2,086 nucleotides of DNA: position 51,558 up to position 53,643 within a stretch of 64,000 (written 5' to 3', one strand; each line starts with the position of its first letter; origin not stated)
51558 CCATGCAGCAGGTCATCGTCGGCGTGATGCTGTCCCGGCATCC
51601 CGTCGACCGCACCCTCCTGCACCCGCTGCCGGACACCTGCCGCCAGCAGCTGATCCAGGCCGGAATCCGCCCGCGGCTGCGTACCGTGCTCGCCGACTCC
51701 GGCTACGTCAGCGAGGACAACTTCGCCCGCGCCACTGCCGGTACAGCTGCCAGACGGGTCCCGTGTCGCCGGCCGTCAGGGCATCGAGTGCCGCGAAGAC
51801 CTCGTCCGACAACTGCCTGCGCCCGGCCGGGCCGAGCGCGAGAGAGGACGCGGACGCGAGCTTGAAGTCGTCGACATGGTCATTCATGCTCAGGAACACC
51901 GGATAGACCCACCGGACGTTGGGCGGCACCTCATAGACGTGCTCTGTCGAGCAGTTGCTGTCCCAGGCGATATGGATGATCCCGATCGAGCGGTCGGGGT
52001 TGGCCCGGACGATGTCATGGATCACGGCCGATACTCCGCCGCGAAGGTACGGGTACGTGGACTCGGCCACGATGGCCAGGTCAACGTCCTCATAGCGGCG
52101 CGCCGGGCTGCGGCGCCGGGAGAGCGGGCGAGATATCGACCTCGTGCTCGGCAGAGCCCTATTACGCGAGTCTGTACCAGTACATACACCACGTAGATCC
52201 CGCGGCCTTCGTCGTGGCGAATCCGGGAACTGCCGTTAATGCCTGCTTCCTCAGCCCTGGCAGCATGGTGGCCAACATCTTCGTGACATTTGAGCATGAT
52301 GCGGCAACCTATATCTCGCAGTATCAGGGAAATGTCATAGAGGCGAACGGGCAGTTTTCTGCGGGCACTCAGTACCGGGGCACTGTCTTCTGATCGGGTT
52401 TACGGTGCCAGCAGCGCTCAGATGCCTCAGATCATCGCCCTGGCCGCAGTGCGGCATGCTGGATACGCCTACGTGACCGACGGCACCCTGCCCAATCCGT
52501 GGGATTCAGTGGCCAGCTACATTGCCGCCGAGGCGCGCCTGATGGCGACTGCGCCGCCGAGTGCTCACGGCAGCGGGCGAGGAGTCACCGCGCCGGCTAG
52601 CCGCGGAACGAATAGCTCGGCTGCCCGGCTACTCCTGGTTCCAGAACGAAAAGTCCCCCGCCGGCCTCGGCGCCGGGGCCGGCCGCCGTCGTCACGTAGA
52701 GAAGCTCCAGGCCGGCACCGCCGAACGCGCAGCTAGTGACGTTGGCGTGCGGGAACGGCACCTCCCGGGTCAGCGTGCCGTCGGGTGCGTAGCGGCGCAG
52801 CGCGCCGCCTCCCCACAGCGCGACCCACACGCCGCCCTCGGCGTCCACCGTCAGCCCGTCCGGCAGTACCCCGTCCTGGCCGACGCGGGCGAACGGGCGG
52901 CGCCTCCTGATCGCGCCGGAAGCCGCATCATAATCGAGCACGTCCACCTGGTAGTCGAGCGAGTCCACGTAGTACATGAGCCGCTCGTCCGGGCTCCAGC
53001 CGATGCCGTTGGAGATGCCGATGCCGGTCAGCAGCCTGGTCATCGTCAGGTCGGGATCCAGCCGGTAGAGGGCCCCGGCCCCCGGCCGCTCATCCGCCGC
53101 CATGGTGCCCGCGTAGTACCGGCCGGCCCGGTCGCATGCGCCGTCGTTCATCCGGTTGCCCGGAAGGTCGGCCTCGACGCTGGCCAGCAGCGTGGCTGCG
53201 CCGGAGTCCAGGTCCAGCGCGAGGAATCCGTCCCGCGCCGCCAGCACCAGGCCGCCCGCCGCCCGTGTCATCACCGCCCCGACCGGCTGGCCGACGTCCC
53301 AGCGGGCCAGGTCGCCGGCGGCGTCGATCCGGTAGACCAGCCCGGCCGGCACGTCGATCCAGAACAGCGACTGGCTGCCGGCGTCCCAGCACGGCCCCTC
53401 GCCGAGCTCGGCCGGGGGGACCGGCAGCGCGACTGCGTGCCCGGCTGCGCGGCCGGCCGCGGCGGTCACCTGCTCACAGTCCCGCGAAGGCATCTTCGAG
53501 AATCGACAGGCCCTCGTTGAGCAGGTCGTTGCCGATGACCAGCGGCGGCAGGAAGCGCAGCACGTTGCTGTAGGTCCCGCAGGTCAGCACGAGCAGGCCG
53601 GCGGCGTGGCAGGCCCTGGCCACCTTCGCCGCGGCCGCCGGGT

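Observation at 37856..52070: PelF-like GT4 gene apparently split by a roughly 13-kb mosaic insertion bounded by two different IS remnants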

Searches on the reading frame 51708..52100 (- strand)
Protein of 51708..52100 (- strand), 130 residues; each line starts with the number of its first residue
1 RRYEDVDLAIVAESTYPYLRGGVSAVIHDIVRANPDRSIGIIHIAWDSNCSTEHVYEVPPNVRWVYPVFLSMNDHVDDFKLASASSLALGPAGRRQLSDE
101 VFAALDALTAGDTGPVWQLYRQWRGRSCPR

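Call 4: search_protein_families(library=pfam, proteins=[window:51708-52070:-], max_evalue=0.01)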
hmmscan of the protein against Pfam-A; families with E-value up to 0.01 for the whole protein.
window:51708-52070:- (120 aa): 1 family
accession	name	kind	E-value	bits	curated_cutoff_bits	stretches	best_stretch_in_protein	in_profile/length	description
PF11997.14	DUF3492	-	1e-12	48.9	23.3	1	2-71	7-76/268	Domain of unknown function (DUF3492)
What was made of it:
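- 51741..52139 (-): pelF N-terminal fragment (DUF3492 part), codons 3 to about 139. The start codon is lost. Pfam DUF3492 (call 4).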

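Call 14: find_homologous_proteins(query=window:51711-52085:-)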
Query seq(125 aa) (125 aa): 12 proteins with E <= 0.001 among 44 candidates.
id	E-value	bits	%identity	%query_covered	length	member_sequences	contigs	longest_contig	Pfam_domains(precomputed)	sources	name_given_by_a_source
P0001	3.6e-65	236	97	84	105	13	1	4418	-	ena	-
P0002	1.1e-33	134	98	49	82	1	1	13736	-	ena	-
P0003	1.0e-31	128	53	94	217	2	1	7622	PF11997.15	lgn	-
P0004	1.2e-31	127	57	85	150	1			PF11997.15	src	-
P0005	2.4e-30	123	53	92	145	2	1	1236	PF11997.15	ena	-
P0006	3.1e-25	107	46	94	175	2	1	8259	PF11997.15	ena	-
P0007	3.7e-25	107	46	94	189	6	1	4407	PF11997.15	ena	-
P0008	7.5e-21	93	54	69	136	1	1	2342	PF11997.15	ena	-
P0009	4.0e-19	87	70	50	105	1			PF11997.15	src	-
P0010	5.1e-15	74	67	42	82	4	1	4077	PF11997.15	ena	-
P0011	4.1e-12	64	74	37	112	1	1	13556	PF11997.15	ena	-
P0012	2.0e-5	43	93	23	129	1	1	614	-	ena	-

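Call 24: search_protein_families(library=ncbifam, proteins=[window:51708-52100:-], max_evalue=0.001)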
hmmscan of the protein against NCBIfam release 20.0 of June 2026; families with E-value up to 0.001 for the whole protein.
window:51708-52100:- (130 aa): 1 family
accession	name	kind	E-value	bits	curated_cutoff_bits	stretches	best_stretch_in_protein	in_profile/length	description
NF038011.1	PelF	equivalog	9e-12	44.8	100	1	7-75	1-69/489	GT4 family glycosyltransferase PelF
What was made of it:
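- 51741..52139 (-): NCBIfam PelF profile 1-69 (call 24).
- On PelF (NF038011 / DUF3492 + GT4): Window 51708-52070 hits Pfam DUF3492 at E=1e-12 (call 4) and the PelF profile at positions 1-69 (call 24).
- Checked: ORF 51708-52070 (-) hits Pfam DUF3492 (E=1e-12, profile 7-76/268, call 4) and NCBIfam PelF NF038011 (profile 1-69/489, call 24).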

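Call 34: find_encoding_contigs(protein=P0002, flank=10000, max_places=6)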
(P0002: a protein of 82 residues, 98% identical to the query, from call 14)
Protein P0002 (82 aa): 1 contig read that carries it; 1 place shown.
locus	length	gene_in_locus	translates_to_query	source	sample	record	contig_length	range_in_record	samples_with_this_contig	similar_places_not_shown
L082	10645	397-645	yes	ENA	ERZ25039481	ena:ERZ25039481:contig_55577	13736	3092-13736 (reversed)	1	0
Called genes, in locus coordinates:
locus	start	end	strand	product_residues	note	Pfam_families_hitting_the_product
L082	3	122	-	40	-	?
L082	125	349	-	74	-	-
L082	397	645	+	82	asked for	-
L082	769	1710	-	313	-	PF05598:DUF772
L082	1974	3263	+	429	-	PF00723:Glyco_hydro_15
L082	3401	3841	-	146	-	PF18029:Glyoxalase_6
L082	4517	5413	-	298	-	PF01548:DEDD_Tnp_IS110, PF02371:Transposase_20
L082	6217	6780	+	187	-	-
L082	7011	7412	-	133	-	-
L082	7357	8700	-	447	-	PF13231:PMT_2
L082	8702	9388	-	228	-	PF22612:GH113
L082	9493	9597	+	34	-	-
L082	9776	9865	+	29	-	-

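Call 35: find_encoding_contigs(protein=P0001, flank=10000, max_places=6)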
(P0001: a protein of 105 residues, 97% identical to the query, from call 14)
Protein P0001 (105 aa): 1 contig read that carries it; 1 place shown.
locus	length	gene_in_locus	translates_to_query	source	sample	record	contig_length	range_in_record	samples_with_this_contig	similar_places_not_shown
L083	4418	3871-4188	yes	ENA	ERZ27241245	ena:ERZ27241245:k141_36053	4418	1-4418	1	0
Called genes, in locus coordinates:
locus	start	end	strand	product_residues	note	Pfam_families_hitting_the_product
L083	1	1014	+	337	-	?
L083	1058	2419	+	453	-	PF00202:Aminotran_3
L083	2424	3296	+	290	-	PF08450:SGL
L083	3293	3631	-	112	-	-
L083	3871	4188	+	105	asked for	-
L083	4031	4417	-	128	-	?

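Call 87: list_cluster_members(proteins=[L083:1058-2419:+, L083:2424-3296:+, L081:7047-7979:+, L081:7967-9316:-])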
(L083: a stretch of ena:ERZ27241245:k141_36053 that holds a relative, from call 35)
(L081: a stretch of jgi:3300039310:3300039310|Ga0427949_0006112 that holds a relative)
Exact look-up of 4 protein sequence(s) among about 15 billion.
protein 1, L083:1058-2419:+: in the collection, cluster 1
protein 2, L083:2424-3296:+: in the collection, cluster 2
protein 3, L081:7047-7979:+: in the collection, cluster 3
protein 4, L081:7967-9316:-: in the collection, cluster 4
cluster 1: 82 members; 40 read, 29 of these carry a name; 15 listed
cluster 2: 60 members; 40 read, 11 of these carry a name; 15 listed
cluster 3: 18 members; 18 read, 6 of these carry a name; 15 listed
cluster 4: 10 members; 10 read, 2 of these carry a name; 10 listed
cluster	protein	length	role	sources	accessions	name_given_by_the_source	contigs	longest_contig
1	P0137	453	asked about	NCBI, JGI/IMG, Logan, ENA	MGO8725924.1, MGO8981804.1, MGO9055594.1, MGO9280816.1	MAG: 4-aminobutyrate--2-oxoglutarate transaminase [Streptosporangiaceae bacterium] | 4-aminobutyrate aminotransferase/(S)-3-amino-2-methylpropionate transaminase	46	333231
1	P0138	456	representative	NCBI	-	-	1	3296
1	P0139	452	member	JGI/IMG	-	4-aminobutyrate aminotransferase / (S)-3-amino-2-methylpropionate transaminase / ...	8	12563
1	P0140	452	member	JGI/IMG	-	4-aminobutyrate aminotransferase/(S)-3-amino-2-methylpropionate transaminase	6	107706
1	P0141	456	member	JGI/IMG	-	4-aminobutyrate aminotransferase/(S)-3-amino-2-methylpropionate transaminase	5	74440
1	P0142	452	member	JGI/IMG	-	4-aminobutyrate aminotransferase/(S)-3-amino-2-methylpropionate transaminase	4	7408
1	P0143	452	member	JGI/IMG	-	4-aminobutyrate aminotransferase / (S)-3-amino-2-methylpropionate transaminase / ...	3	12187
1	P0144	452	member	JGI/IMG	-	4-aminobutyrate aminotransferase/(S)-3-amino-2-methylpropionate transaminase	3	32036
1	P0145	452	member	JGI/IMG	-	4-aminobutyrate aminotransferase / (S)-3-amino-2-methylpropionate transaminase / ...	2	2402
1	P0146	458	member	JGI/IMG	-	4-aminobutyrate aminotransferase / (S)-3-amino-2-methylpropionate transaminase / ...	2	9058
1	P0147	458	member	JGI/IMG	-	4-aminobutyrate aminotransferase / (S)-3-amino-2-methylpropionate transaminase / ...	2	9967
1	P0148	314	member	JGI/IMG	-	4-aminobutyrate aminotransferase/(S)-3-amino-2-methylpropionate transaminase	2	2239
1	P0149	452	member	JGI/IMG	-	4-aminobutyrate aminotransferase / (S)-3-amino-2-methylpropionate transaminase / ...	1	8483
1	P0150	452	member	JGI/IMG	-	4-aminobutyrate aminotransferase / (S)-3-amino-2-methylpropionate transaminase / ...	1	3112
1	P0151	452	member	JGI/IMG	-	4-aminobutyrate aminotransferase / (S)-3-amino-2-methylpropionate transaminase / ...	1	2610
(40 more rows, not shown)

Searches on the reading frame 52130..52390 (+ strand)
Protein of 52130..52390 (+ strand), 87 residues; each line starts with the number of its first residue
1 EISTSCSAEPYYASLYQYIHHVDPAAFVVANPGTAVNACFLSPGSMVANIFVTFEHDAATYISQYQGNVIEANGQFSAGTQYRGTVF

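Call 39: search_protein_families(library=pfam, proteins=[window:52130-52390:+], max_evalue=10)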
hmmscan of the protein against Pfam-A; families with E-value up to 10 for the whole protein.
window:52130-52390:+ (87 aa): 2 families
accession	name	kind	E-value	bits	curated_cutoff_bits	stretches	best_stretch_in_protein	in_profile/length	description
PF12138.14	Spherulin4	-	1.4e-07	31.8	30.2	1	5-70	110-175/239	Spherulation-specific family 4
PF10035.14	DUF2179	-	0.031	14.6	22.8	1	13-32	30-49/55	Uncharacterized protein conserved in bacteria (DUF2179)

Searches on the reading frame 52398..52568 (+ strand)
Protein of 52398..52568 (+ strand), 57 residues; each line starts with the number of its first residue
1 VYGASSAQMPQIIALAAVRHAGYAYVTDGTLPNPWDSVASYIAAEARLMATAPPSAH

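Call 39: search_protein_families(library=pfam, proteins=[window:52398-52568:+], max_evalue=10)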
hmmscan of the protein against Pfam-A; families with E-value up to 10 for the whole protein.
window:52398-52568:+ (57 aa): 1 family
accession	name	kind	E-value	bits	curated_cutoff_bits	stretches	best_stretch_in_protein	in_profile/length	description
PF18842.6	LPD26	-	0.15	12.7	27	1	15-31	46-61/62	Large polyvalent protein associated domain 26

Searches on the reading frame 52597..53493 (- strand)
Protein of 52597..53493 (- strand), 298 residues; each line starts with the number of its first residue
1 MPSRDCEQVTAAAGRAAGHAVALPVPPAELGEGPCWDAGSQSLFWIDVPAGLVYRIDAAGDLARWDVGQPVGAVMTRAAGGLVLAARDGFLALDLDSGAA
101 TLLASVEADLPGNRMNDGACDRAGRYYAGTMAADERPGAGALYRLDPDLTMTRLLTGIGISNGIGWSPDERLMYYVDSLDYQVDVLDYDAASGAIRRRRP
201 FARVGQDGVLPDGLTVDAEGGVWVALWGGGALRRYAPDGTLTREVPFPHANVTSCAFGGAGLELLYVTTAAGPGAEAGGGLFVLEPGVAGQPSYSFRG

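Call 4: search_protein_families(library=pfam, proteins=[window:52597-53493:-], max_evalue=0.01)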
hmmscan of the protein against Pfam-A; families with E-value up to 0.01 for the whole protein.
window:52597-53493:- (298 aa): 2 families
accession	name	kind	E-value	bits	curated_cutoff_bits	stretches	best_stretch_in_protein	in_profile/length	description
PF08450.18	SGL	-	2.5e-83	279.9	26.3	1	30-270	1-245/246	SMP-30/Gluconolactonase/LRE-like region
PF13449.12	Phytase-like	-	0.00053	20.4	27.6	0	211-250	70-109/284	Esterase-like activity of phytase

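Call 91: find_encoding_contigs(protein=window:52597-53493:-, flank=10000, max_places=10)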
Protein window:52597-53493:- (298 aa): 2 contigs read that carry it; 2 places shown.
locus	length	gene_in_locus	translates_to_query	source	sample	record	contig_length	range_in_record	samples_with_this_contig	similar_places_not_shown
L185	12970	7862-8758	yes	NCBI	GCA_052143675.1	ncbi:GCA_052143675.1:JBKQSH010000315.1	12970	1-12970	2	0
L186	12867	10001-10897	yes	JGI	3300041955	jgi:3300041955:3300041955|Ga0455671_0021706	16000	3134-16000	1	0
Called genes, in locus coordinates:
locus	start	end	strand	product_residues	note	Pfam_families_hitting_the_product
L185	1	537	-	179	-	?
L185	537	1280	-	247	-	PF12391:PCDO_beta_N, PF00775:Dioxygenase_C, PF13620:CarboxypepD_reg (faint)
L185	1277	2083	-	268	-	PF01144:CoA_trans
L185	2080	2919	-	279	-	PF01144:CoA_trans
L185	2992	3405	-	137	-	PF02627:CMD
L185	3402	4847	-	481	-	PF00206:Lyase_1, PF10397:ADSL_C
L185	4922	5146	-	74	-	-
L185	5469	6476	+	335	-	-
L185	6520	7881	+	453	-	PF00202:Aminotran_3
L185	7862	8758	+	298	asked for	PF08450:SGL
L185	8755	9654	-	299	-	PF12138:Spherulin4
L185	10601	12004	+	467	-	-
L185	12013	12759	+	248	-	-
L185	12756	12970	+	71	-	PF11997:DUF3492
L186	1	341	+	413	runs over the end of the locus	-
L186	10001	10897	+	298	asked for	PF08450:SGL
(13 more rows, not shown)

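Call 104: search_protein_families(library=ncbifam, proteins=[L185:12013-12759:+], max_evalue=0.01)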
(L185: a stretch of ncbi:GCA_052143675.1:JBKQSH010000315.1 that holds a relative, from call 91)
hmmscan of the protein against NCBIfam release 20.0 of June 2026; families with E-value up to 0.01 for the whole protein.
L185:12013-12759:+ (248 aa): 0 families
